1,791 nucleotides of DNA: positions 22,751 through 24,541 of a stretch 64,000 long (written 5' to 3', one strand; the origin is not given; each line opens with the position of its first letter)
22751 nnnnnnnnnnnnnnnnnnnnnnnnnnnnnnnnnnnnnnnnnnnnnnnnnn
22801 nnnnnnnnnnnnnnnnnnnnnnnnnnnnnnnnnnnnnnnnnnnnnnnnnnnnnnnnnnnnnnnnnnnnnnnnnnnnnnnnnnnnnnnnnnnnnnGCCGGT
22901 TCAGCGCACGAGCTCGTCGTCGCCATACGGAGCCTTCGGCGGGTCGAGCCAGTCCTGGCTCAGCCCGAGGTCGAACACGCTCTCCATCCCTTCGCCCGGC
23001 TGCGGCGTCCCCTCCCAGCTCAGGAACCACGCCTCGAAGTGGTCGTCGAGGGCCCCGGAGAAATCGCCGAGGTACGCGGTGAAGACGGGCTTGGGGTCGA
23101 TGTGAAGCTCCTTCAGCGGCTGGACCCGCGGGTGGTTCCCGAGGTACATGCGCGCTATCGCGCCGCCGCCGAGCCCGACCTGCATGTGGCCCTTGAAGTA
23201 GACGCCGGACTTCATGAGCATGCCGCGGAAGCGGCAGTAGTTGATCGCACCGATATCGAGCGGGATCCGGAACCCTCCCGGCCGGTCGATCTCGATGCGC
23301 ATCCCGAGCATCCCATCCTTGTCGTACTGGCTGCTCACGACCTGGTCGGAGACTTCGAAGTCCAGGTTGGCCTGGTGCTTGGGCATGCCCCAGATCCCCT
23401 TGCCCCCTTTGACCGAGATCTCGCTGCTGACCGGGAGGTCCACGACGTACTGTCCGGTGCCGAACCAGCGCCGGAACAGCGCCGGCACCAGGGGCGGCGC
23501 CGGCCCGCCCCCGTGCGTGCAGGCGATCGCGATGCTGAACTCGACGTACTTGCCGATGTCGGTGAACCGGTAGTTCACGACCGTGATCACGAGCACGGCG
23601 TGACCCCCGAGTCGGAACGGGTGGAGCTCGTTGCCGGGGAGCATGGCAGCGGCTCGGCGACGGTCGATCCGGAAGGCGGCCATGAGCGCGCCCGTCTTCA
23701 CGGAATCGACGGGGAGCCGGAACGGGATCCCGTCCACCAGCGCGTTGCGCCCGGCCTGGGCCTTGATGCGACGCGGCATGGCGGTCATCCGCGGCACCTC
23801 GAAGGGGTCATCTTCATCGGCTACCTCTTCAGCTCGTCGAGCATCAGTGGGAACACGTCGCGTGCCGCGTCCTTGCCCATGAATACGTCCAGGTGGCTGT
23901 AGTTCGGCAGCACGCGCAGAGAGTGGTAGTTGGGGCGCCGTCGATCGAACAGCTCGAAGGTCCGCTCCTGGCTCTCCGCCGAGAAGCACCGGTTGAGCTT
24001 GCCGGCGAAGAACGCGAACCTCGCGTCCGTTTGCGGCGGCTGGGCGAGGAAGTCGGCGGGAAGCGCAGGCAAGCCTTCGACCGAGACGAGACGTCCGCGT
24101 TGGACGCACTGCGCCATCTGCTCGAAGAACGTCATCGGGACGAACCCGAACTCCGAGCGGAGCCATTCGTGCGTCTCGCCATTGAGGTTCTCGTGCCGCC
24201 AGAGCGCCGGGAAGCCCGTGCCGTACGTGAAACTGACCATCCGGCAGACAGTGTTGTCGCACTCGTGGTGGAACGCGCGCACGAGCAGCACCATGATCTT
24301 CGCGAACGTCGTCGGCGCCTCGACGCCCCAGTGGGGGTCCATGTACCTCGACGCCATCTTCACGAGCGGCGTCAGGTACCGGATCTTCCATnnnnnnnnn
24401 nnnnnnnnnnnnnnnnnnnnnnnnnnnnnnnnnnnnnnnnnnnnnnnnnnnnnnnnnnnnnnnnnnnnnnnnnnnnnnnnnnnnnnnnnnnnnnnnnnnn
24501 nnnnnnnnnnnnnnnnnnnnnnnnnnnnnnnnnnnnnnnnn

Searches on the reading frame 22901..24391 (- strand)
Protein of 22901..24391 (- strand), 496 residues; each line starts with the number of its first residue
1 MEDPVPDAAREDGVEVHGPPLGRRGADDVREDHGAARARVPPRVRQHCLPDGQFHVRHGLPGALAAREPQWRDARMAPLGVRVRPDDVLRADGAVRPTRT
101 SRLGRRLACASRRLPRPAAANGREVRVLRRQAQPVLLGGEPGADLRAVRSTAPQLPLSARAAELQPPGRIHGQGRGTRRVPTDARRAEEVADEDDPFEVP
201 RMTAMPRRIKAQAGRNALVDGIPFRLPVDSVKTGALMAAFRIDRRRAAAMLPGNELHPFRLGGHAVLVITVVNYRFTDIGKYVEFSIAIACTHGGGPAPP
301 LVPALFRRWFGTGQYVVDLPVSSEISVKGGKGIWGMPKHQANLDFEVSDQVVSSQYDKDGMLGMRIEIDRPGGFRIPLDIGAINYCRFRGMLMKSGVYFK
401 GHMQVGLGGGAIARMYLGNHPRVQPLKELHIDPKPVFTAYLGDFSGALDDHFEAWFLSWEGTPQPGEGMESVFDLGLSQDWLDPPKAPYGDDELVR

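Call 65: search_protein_families(library=pfam, proteins=[window:22901-24391:-], max_evalue=0.001)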
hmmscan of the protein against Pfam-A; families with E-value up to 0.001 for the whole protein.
window:22901-24391:- (496 aa): 1 family
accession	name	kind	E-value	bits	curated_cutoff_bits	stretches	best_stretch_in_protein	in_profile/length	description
PF06314.16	ADC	-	4.7e-16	59.5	29.8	1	227-356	19-127/238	Acetoacetate decarboxylase (ADC)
